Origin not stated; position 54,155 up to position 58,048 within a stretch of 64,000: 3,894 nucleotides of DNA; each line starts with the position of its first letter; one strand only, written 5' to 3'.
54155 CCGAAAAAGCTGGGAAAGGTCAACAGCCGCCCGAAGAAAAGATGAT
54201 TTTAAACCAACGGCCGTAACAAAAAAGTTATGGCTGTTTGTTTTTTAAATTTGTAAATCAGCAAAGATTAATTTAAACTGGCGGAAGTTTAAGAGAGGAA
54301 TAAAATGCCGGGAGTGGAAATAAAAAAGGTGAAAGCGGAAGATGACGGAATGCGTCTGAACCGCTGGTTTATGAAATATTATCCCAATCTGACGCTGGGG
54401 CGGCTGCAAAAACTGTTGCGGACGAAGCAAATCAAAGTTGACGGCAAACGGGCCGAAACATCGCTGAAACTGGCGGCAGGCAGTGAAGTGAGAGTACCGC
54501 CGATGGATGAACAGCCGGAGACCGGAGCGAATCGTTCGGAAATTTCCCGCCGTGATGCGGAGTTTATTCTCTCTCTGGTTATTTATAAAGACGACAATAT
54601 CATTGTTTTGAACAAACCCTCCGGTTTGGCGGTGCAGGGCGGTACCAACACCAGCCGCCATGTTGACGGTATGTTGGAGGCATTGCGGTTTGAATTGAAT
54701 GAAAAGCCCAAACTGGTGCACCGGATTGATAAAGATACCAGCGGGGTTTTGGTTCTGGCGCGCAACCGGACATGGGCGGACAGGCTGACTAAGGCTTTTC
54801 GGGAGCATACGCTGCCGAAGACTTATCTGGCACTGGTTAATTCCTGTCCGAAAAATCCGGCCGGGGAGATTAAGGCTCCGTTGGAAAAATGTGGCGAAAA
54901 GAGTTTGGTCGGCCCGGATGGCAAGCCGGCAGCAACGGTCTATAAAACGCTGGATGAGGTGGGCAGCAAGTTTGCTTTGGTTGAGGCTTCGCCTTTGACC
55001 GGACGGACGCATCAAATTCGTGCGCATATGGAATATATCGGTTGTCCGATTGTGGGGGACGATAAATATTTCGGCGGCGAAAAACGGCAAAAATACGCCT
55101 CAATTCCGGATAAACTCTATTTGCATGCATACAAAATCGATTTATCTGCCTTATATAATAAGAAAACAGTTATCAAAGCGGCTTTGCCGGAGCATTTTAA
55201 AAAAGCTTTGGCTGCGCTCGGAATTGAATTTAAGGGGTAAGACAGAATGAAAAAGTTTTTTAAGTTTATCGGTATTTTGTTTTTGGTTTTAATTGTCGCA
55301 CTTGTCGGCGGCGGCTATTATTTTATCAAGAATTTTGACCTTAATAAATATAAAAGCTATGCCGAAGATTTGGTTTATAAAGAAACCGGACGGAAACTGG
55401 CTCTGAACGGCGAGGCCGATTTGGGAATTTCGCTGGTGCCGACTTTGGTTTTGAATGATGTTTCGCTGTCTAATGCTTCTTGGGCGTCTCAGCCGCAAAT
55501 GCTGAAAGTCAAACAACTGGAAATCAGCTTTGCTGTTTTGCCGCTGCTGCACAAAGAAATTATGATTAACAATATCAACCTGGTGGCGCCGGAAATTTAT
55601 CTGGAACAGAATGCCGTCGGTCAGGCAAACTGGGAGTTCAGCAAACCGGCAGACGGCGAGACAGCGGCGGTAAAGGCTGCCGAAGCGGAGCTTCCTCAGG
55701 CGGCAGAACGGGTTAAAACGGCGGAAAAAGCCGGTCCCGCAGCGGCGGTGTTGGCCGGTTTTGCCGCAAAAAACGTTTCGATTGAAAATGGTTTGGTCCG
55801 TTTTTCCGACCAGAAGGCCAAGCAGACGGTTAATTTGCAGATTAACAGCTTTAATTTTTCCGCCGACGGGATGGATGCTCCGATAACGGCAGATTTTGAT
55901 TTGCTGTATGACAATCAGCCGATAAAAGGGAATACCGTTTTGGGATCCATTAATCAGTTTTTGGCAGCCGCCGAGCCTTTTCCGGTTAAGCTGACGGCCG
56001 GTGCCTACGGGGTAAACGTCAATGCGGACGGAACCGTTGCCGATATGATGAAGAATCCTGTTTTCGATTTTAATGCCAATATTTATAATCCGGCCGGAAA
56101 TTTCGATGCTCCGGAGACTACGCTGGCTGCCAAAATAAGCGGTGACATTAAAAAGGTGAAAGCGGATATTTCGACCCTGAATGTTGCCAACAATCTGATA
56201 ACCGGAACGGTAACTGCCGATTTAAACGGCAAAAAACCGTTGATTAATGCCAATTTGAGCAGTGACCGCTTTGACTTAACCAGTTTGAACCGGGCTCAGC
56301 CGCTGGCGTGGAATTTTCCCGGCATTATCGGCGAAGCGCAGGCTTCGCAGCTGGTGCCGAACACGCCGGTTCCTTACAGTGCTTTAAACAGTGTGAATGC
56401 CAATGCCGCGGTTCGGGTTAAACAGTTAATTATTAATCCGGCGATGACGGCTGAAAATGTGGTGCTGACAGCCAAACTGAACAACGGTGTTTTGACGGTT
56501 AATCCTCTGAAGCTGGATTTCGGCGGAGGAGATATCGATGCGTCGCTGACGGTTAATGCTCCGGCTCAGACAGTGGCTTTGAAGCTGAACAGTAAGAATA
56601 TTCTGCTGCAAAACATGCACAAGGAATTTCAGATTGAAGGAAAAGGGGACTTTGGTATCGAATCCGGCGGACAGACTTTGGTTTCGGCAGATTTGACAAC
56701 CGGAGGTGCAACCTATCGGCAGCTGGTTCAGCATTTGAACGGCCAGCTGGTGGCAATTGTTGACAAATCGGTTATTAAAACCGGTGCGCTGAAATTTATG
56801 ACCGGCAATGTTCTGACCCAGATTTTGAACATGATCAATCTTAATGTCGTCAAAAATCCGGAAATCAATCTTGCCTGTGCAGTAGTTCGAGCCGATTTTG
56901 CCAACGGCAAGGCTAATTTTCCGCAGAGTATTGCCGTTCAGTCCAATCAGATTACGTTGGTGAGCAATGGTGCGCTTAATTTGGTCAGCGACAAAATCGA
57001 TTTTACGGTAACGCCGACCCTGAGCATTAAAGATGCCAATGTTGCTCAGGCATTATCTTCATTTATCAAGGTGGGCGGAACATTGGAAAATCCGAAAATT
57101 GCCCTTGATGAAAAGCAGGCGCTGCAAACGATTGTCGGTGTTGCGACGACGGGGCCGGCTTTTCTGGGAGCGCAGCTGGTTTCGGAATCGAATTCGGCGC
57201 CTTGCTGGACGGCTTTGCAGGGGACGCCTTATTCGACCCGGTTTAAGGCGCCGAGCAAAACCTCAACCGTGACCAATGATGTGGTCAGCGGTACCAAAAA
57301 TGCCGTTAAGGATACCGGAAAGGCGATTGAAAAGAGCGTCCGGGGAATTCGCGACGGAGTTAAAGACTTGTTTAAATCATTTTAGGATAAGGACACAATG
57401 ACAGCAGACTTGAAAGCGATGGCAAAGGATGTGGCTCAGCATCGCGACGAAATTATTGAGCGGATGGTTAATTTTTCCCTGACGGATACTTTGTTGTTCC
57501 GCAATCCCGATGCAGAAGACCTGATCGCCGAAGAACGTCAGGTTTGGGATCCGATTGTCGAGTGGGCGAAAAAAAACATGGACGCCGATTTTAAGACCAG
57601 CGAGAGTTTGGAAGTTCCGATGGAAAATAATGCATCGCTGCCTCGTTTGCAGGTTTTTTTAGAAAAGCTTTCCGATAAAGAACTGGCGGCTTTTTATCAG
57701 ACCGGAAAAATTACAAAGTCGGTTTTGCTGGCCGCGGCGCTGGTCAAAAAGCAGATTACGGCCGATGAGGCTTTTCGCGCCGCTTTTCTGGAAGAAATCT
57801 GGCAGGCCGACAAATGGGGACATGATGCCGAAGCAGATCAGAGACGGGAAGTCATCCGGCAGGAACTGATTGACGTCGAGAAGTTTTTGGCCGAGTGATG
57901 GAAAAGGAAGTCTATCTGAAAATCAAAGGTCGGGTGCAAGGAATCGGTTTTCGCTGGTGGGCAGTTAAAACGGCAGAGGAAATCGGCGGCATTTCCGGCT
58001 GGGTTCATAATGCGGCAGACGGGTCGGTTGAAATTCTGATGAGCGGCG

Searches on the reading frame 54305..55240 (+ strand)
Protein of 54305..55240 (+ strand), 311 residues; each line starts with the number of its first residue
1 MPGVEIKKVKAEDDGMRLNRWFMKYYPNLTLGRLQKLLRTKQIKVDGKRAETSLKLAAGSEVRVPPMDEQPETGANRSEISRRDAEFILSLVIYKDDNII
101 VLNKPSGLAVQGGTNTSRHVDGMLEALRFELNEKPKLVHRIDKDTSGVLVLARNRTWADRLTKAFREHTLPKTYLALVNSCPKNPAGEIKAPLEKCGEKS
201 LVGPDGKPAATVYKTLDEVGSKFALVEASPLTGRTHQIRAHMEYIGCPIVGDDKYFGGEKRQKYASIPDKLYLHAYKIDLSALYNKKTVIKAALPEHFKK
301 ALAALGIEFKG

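Call 9: search_protein_families(library=pfam, proteins=[window:54305-55240:+], max_evalue=0.00001)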
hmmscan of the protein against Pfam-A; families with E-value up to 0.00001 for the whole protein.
window:54305-55240:+ (311 aa): 1 family
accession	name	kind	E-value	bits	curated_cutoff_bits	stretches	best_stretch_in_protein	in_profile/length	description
PF00849.27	PseudoU_synth_2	-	8.5e-38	130.4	26.8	1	98-243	1-151/152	RNA pseudouridylate synthase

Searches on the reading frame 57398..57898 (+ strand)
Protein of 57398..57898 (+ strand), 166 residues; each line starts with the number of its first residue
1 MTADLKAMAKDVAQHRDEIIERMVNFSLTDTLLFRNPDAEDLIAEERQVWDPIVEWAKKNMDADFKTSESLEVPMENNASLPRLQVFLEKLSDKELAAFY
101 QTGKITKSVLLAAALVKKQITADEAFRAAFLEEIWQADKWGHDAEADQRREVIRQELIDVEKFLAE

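Call 52: search_protein_families(library=pfam, proteins=[window:57398-57898:+], max_evalue=0.00001)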
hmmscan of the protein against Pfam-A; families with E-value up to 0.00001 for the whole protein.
window:57398-57898:+ (166 aa): 1 family
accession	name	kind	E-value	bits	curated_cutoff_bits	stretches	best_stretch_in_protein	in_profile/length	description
PF07542.16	ATP12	-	2.7e-08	34.4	27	1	9-57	71-123/124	ATP12 chaperone protein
